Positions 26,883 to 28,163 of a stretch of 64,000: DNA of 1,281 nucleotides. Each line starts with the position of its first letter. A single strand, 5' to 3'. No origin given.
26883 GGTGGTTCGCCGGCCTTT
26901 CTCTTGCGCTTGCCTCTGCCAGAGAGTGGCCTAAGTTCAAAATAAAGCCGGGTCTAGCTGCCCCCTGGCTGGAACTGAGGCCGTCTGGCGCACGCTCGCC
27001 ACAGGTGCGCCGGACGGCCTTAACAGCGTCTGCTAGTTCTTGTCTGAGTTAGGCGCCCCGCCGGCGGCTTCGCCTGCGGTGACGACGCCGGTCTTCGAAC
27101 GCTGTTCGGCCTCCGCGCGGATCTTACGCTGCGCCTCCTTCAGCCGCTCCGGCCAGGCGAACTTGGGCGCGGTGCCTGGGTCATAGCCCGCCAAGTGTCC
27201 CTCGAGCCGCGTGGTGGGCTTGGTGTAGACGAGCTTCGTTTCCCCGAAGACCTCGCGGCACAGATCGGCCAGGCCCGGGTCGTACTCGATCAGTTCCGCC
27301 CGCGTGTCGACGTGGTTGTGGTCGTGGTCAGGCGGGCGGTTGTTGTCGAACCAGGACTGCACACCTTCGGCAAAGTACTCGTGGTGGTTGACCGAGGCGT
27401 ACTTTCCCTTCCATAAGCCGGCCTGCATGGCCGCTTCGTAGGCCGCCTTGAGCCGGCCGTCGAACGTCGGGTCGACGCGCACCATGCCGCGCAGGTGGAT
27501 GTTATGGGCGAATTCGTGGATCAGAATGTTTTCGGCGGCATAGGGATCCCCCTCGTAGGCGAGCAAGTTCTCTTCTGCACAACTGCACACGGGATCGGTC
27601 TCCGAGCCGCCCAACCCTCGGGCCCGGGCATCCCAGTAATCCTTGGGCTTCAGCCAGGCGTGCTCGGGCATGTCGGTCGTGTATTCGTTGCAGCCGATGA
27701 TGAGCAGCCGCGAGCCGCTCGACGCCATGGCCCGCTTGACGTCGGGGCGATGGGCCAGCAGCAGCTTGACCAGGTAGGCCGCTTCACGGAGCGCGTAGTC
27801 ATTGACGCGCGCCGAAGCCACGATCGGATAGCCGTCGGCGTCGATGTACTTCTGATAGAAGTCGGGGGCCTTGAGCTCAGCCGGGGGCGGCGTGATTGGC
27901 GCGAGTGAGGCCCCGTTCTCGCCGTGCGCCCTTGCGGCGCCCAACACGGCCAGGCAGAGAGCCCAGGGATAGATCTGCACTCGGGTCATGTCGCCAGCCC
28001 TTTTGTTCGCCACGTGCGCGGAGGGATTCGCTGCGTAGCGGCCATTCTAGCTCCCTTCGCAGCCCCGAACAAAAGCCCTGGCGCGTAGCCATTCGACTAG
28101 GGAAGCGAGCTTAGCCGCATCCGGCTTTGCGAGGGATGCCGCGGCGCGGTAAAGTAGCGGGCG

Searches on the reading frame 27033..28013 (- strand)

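Call 3: search_protein_families(library=pfam, proteins=[window:27033-28013:-], max_evalue=0.01)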
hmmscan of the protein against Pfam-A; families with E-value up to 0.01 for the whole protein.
window:27033-28013:- (326 aa): 1 family
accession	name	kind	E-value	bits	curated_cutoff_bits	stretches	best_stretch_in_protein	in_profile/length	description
PF06167.18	Peptidase_M90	-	0.0088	16.1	26.2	0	153-224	139-223/243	Glucose-regulated metallo-peptidase M90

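Call 4: search_protein_families(library=ncbifam, proteins=[window:27033-28013:-], max_evalue=0.01)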
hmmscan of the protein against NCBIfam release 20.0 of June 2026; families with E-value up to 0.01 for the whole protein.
window:27033-28013:- (326 aa): 0 families
